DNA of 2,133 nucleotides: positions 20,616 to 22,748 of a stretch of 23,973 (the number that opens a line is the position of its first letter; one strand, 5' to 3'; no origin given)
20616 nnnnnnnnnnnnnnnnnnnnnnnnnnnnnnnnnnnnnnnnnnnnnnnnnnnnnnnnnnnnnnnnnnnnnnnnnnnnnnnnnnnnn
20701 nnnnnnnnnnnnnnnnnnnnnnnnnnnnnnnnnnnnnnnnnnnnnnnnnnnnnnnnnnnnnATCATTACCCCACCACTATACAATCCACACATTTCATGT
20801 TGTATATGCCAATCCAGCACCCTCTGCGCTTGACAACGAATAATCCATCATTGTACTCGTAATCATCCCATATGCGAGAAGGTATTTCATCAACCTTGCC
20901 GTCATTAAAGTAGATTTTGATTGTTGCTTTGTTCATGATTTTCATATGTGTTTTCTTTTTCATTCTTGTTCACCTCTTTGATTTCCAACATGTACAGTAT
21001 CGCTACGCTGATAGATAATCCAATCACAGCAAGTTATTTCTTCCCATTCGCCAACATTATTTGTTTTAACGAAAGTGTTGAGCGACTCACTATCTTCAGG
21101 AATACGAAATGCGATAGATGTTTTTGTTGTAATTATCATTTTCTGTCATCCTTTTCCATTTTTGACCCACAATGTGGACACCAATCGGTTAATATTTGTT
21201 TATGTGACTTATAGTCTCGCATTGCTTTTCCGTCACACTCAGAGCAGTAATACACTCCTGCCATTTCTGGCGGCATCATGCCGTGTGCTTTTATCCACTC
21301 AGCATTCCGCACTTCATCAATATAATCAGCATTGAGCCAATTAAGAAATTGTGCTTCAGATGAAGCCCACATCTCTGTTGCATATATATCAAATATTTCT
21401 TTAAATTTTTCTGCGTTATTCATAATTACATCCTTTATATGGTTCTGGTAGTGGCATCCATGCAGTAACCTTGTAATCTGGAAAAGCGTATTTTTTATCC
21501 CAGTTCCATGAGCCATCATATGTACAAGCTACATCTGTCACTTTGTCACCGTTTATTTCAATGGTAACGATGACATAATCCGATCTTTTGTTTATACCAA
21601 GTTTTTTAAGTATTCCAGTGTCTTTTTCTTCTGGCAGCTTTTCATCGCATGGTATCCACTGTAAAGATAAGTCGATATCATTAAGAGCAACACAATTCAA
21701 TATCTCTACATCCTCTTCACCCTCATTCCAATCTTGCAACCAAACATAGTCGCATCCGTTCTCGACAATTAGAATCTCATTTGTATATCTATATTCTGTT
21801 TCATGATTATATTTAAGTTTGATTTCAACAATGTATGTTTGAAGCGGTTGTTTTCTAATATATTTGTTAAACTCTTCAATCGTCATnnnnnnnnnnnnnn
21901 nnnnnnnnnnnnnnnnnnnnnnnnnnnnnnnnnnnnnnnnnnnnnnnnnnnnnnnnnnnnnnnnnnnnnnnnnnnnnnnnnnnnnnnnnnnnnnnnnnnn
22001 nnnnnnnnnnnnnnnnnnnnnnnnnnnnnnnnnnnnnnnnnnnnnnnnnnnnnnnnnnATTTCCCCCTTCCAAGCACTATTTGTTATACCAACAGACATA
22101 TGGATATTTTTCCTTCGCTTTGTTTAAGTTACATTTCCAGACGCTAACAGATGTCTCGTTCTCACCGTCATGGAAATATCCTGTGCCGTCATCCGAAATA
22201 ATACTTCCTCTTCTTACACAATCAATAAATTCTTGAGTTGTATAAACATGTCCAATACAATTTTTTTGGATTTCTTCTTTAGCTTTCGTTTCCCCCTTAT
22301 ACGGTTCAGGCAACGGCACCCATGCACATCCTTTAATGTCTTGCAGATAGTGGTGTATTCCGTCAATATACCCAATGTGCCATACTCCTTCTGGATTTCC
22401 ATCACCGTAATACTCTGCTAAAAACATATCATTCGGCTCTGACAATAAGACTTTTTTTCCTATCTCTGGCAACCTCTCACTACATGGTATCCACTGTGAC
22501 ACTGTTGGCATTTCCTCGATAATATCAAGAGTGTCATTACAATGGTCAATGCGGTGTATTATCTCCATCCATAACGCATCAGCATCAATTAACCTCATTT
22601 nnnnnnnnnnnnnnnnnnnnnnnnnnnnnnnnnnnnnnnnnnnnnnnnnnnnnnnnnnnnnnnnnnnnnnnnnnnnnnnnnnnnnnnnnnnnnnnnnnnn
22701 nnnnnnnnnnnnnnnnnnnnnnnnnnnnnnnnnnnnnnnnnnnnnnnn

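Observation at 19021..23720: Tandem array of modular DUF551-like paralogues with a shuffled '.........' N-module and DNA-level repeat at each start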

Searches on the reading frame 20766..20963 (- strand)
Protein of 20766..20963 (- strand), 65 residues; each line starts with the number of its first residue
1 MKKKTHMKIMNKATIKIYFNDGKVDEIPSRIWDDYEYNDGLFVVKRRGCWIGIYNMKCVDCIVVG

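Call 33: search_protein_families(library=pfam, max_evalue=0.1, proteins=[window:20766-20963:-])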
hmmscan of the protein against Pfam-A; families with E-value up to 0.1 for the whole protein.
window:20766-20963:- (65 aa): 1 family
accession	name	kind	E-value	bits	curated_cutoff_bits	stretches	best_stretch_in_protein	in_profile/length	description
PF18938.6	aRib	-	0.039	14.2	27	1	3-29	38-64/71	Atypical Rib domain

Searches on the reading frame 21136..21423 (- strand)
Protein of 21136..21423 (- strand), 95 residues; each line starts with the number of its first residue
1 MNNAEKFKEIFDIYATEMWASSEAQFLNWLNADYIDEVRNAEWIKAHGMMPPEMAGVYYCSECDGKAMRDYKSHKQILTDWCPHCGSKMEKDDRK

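Call 33: search_protein_families(library=pfam, max_evalue=0.1, proteins=[window:21136-21423:-])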
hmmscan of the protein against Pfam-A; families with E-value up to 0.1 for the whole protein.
window:21136-21423:- (95 aa): 14 families
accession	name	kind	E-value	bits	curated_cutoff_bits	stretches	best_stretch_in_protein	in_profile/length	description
PF09723.15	Zn_ribbon_8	-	0.0013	19.1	34.4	1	58-91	6-39/41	Zinc ribbon domain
PF16919.11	PknG_rubred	-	0.0063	16.9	28.5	1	51-88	29-67/74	Protein kinase G rubredoxin domain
PF14114.12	DUF4286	-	0.013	16.2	25.8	1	21-73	13-69/100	Domain of unknown function (DUF4286)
PF13248.11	Zn_ribbon_3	-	0.018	15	27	0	82-94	5-17/26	zinc-ribbon domain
PF06044.18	DpnI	-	0.022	14.8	26.7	1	58-90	32-64/183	Dam-replacing family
PF14169.11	YdjO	-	0.025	14.8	27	1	51-94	12-54/59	Cold-inducible protein YdjO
PF14690.11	Zn_ribbon_ISL3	-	0.028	15.2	25.5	0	81-93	4-16/47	zinc-finger of transposase IS204/IS1001/IS1096/IS1165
PF07754.17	HVO_2753_ZBP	-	0.03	14.5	33.2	1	48-86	7-46/46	Small zinc finger protein HVO_2753-like, Zn-binding pocket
PF13453.11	Zn_ribbon_TFIIB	-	0.031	14.1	22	1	60-86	2-26/41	Transcription factor zinc-finger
PF08271.17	Zn_Ribbon_TF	-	0.035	14.1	29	0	82-92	22-32/43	TFIIB zinc-binding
PF14803.11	Zn_ribbon_Nudix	-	0.037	14.4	25.6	0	81-91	2-12/34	Nudix N-terminal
PF09297.16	Zn_ribbon_NUD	-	0.042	14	24.8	1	81-92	5-16/32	NADH pyrophosphatase zinc ribbon domain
PF13240.11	Zn_Ribbon_1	-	0.046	14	25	0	82-94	2-14/23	zinc-ribbon domain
PF01155.25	HypA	-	0.075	13.5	28.9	0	53-89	66-96/112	Hydrogenase/urease nickel incorporation, metallochaperone, hypA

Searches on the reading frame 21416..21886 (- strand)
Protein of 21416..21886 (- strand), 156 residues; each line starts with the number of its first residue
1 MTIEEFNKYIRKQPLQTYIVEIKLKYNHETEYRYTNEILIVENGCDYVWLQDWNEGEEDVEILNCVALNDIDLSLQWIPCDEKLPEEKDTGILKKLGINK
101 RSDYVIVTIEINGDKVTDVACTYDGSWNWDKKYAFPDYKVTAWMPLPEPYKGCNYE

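Call 3: search_protein_families(library=pfam, max_evalue=1, proteins=[window:21416-21886:-])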
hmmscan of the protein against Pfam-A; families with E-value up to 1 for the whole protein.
window:21416-21886:- (156 aa): 2 families
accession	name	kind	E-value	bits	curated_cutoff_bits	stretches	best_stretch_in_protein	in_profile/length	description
PF04448.17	DUF551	-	2.1e-08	35.3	22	1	76-149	1-66/68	Protein of unknown function (DUF551)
PF20335.4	DUF6630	-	0.077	13.8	27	1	38-115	49-130/158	Domain of unknown function (DUF6630)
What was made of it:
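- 21416..21886 (-): 156-aa protein: non-IDADAL N-domain (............) plus DUF551. PF04448 at 35.3 bits (call 3).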

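Call 8: search_protein_families(library=phrogs, max_evalue=0.01, proteins=[window:21416-21886:-])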
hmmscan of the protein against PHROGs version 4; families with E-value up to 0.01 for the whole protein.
window:21416-21886:- (156 aa): 3 families
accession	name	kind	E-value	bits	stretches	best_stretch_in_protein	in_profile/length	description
phrog_924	-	unknown function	1.3e-11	45.6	1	76-154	91-154/267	-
phrog_15198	-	unknown function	5.4e-09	37.2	1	76-152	84-155/159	-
phrog_7704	-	unknown function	1.3e-05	26.2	1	75-149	107-168/173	-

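Call 53: search_protein_families(library=ncbifam, max_evalue=0.1, proteins=[window:21416-21886:-])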
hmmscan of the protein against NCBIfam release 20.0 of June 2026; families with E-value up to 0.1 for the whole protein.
window:21416-21886:- (156 aa): 0 families

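Call 54: search_protein_families(library=padloc, max_evalue=0.01, proteins=[window:21416-21886:-])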
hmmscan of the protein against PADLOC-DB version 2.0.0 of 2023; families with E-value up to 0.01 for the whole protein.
window:21416-21886:- (156 aa): 0 families

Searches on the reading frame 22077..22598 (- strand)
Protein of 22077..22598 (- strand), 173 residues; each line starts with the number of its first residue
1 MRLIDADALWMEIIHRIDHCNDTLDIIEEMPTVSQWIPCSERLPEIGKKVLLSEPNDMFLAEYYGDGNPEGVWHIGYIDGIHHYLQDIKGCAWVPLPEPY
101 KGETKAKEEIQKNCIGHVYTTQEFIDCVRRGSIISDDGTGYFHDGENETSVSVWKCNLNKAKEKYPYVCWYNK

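Call 3: search_protein_families(library=pfam, max_evalue=1, proteins=[window:22077-22598:-])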
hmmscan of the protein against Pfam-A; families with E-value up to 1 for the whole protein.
window:22077-22598:- (173 aa): 1 family
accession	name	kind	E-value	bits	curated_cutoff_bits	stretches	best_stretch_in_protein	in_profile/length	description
PF04448.17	DUF551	-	2.7e-07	31.8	22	1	35-99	1-66/68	Protein of unknown function (DUF551)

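Call 8: search_protein_families(library=phrogs, max_evalue=0.01, proteins=[window:22077-22598:-])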
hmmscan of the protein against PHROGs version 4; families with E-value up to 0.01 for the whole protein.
window:22077-22598:- (173 aa): 5 families
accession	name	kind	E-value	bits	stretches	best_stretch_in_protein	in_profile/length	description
phrog_14149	-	unknown function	1.1e-09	39.5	1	117-173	14-67/67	-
phrog_924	-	unknown function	1.5e-09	38.9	1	30-111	86-161/267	-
phrog_60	-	unknown function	1.7e-07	32.2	1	32-140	219-304/461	-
phrog_15198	-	unknown function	6e-07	30.6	1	29-105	78-158/159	-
phrog_7704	-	unknown function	5.5e-05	24.1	1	19-101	87-170/173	-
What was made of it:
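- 22077..22598 (-): 173-aa protein: short N-module subtype, DUF551, and a C-terminal extension that hits phrog_14149. calls 3 and 8.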

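Call 53: search_protein_families(library=ncbifam, max_evalue=0.1, proteins=[window:22077-22598:-])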
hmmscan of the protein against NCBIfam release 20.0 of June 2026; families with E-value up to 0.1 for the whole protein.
window:22077-22598:- (173 aa): 0 families

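Call 54: search_protein_families(library=padloc, max_evalue=0.01, proteins=[window:22077-22598:-])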
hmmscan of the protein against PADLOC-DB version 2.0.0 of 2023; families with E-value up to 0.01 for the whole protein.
window:22077-22598:- (173 aa): 0 families
